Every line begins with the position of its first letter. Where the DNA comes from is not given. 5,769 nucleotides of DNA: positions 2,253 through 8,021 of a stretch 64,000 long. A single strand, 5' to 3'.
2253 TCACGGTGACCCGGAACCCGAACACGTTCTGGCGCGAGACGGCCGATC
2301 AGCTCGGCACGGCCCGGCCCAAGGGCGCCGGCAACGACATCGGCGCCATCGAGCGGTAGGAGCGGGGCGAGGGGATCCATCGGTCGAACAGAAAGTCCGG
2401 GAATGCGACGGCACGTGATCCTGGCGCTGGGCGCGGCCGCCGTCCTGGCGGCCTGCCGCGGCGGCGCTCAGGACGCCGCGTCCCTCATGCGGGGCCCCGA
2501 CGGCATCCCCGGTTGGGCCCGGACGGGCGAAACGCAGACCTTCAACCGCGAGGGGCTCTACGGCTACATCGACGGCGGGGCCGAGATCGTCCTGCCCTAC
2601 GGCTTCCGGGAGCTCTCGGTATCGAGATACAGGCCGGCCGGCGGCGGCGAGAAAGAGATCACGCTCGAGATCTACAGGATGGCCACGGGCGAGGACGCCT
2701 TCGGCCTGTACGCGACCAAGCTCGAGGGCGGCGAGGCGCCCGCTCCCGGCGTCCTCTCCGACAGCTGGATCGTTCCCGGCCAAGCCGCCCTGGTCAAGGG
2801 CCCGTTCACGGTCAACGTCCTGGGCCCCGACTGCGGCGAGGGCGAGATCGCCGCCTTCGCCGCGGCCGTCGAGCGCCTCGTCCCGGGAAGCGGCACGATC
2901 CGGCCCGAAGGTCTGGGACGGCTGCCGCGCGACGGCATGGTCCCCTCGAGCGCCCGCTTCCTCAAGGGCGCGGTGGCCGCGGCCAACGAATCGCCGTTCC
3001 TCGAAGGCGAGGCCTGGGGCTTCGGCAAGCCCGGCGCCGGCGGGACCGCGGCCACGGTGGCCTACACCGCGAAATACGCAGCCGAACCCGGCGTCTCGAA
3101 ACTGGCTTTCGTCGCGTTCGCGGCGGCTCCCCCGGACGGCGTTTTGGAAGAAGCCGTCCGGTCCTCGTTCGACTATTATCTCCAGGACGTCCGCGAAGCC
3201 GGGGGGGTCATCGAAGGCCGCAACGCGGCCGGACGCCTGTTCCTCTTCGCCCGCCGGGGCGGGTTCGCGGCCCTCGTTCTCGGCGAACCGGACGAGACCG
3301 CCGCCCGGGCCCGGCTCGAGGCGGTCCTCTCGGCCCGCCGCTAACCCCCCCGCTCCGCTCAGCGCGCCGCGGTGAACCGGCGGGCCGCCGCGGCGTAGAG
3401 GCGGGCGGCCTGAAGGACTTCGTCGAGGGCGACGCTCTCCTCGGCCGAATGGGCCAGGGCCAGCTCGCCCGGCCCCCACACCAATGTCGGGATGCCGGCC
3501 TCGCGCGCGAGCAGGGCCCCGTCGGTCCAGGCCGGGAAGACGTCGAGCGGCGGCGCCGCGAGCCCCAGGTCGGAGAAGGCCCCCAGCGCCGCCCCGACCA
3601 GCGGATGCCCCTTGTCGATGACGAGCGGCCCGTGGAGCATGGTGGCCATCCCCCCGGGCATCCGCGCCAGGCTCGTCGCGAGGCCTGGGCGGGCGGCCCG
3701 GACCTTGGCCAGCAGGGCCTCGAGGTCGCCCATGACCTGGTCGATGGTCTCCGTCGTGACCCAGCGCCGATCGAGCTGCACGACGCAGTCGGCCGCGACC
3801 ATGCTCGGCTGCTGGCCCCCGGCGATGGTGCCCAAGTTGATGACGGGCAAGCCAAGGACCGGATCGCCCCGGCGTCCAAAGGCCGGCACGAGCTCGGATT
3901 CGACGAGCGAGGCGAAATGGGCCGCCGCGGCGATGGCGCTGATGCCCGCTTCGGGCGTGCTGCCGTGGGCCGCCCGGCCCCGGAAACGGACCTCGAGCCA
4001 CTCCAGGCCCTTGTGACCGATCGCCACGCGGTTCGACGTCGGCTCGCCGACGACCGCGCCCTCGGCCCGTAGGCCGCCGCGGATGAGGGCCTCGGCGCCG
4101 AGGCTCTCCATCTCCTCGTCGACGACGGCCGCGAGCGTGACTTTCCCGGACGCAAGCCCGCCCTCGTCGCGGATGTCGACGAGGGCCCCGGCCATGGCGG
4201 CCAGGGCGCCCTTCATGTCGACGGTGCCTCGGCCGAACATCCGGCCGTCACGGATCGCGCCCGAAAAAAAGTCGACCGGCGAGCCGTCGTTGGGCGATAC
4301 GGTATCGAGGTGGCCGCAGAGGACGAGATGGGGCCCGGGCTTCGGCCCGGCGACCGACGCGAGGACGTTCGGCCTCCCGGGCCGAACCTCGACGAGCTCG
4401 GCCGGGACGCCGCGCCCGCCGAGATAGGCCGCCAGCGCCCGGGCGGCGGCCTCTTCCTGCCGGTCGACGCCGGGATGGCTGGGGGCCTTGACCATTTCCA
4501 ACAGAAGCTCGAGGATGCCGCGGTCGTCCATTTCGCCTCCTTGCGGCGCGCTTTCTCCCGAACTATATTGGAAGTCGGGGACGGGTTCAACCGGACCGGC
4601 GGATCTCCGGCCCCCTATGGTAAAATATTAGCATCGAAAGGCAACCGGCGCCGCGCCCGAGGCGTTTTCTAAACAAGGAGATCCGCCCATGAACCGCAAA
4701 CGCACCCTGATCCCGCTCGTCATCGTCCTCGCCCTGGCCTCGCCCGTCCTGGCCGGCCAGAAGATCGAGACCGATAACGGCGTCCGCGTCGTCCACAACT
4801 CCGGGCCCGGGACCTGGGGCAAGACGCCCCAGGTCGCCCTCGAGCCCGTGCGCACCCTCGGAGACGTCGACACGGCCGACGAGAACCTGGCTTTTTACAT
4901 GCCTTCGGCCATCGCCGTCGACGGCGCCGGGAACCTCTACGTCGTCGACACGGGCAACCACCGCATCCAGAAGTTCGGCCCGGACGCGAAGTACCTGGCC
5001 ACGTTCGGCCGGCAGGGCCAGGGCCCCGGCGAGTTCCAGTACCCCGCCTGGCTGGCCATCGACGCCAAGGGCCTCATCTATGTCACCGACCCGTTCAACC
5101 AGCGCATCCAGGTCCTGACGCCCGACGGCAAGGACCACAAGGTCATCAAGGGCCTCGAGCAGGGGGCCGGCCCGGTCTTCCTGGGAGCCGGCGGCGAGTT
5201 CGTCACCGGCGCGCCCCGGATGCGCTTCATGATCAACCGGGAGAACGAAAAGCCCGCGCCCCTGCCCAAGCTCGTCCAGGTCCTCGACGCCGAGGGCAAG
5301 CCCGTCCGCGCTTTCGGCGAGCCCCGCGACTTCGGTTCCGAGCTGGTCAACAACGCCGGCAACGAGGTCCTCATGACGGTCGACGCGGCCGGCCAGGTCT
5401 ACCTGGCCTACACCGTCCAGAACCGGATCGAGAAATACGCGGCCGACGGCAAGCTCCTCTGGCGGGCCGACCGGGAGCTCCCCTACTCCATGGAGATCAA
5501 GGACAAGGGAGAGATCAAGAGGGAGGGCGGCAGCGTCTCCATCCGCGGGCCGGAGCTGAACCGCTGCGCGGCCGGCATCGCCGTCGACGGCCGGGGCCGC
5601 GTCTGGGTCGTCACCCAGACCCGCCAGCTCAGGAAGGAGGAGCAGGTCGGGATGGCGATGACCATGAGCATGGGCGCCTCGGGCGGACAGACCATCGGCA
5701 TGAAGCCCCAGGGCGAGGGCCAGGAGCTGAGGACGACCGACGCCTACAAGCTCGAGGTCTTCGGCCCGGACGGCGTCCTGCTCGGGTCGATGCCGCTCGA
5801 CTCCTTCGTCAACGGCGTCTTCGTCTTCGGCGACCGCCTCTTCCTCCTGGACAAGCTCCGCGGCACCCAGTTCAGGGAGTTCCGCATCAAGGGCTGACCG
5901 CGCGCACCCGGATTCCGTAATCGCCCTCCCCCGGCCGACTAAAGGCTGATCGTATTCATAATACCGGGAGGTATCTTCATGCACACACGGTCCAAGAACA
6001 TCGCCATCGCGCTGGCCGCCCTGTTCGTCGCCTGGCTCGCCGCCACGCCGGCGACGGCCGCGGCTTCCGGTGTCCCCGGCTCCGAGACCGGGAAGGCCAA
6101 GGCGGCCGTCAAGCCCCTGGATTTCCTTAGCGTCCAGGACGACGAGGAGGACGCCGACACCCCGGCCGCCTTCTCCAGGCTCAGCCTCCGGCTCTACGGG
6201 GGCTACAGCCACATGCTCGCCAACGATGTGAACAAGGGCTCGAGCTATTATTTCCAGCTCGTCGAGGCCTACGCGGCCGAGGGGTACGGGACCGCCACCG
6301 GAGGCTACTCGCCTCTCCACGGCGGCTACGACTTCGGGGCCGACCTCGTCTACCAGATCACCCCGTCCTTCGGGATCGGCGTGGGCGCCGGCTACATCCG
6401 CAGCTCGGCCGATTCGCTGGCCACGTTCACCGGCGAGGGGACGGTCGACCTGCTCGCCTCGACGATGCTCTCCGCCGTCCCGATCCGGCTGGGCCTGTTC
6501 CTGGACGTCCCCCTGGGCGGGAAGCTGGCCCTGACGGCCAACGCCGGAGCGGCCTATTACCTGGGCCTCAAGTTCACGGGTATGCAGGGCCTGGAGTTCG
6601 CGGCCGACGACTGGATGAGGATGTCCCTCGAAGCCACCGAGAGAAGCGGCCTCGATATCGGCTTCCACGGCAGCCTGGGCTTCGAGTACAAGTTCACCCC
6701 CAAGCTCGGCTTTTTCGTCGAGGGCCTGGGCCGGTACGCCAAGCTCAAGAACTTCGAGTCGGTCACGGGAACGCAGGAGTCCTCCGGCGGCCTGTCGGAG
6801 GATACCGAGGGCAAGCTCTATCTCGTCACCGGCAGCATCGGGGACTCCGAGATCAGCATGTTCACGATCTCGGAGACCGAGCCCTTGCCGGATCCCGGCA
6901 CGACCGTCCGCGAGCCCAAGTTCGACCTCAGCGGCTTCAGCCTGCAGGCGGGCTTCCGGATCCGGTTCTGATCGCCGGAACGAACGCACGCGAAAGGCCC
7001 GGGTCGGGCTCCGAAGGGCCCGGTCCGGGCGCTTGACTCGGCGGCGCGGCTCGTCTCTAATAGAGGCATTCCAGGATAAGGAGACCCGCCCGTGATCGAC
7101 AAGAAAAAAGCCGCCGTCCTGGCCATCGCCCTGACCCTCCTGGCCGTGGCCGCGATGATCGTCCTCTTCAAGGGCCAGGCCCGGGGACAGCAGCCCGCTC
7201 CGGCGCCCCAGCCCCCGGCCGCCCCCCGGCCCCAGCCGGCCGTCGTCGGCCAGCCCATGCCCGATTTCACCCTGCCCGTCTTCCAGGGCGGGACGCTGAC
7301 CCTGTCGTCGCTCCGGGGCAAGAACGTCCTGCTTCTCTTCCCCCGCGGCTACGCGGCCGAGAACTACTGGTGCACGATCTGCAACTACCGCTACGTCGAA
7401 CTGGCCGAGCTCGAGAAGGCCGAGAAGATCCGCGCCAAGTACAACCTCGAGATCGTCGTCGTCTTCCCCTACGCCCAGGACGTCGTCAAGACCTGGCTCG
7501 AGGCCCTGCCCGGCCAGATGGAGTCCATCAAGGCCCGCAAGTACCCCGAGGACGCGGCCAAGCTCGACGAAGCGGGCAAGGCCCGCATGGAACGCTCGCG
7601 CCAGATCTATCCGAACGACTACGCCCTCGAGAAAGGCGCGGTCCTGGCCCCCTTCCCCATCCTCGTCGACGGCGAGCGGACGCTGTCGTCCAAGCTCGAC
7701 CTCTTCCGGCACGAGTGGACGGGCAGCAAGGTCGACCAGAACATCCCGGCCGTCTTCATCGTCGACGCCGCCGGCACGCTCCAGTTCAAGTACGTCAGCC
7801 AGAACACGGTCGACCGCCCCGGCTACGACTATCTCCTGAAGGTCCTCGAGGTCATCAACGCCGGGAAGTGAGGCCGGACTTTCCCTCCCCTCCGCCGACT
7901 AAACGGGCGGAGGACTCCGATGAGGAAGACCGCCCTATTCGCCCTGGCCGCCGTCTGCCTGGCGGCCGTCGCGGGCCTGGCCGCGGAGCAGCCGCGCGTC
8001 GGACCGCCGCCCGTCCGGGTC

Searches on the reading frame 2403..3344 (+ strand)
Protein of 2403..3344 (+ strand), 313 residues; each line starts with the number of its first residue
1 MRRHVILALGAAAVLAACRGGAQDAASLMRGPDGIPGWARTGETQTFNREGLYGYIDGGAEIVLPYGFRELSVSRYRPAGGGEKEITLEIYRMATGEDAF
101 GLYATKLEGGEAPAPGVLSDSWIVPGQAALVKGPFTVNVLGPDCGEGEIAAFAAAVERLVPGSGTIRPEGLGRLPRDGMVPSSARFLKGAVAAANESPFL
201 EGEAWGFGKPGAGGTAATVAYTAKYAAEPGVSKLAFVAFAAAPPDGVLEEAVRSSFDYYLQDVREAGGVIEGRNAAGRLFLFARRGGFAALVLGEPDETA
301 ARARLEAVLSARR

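Call 77: search_protein_families(library=pfam, proteins=[window:2403-3344:+], max_evalue=0.00001)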
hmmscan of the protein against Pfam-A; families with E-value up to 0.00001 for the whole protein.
window:2403-3344:+ (313 aa): 1 family
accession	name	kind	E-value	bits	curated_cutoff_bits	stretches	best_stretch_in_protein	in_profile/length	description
PF20244.3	DUF6599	-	1.3e-26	93.7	27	1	36-230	2-176/186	Family of unknown function (DUF6599)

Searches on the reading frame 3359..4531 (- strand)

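Call 77: search_protein_families(library=pfam, proteins=[window:3359-4531:-], max_evalue=0.00001)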
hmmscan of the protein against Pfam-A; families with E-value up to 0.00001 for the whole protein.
window:3359-4531:- (390 aa): 2 families
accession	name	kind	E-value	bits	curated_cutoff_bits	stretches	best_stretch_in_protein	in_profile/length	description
PF01546.33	Peptidase_M20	-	6.8e-30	105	24.6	1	71-384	2-205/206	Peptidase family M20/M25/M40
PF07687.19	M20_dimer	-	8.2e-17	61.5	21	1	171-277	1-102/107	Peptidase dimerisation domain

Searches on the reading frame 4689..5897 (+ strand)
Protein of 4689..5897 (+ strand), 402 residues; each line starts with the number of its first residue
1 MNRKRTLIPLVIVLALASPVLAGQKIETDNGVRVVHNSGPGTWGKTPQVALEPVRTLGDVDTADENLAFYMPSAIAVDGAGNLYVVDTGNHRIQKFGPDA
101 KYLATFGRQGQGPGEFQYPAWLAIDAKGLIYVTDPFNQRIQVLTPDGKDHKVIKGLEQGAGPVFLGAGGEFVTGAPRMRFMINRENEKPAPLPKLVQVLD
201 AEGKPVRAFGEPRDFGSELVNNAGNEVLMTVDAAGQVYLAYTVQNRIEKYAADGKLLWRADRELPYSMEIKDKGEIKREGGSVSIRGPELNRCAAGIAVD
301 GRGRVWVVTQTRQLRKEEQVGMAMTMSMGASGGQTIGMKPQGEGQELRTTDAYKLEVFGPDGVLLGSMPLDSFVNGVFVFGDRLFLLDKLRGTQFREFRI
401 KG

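Call 77: search_protein_families(library=pfam, proteins=[window:4689-5897:+], max_evalue=0.00001)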
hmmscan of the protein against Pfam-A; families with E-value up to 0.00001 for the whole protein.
window:4689-5897:+ (402 aa): 3 families
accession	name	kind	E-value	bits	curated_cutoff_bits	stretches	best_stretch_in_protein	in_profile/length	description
PF01436.27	NHL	-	1.2e-16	60.3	20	1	69-96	1-28/28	NHL repeat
PF08450.18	SGL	-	6.5e-07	29.6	26.3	0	82-154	147-222/246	SMP-30/Gluconolactonase/LRE-like region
PF17170.10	DUF5128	-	7.8e-06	25.7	22.9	0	62-140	37-114/321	6-bladed beta-propeller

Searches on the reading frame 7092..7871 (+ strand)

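Call 77: search_protein_families(library=pfam, proteins=[window:7092-7871:+], max_evalue=0.00001)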
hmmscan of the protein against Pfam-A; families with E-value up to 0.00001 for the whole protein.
window:7092-7871:+ (259 aa): 2 families
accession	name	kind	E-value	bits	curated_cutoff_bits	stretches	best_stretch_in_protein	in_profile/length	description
PF00578.27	AhpC-TSA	-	6.7e-14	52.3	26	1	52-232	1-123/124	AhpC/TSA family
PF08534.16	Redoxin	-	3.5e-07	30.5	26.6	0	52-249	2-148/148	Redoxin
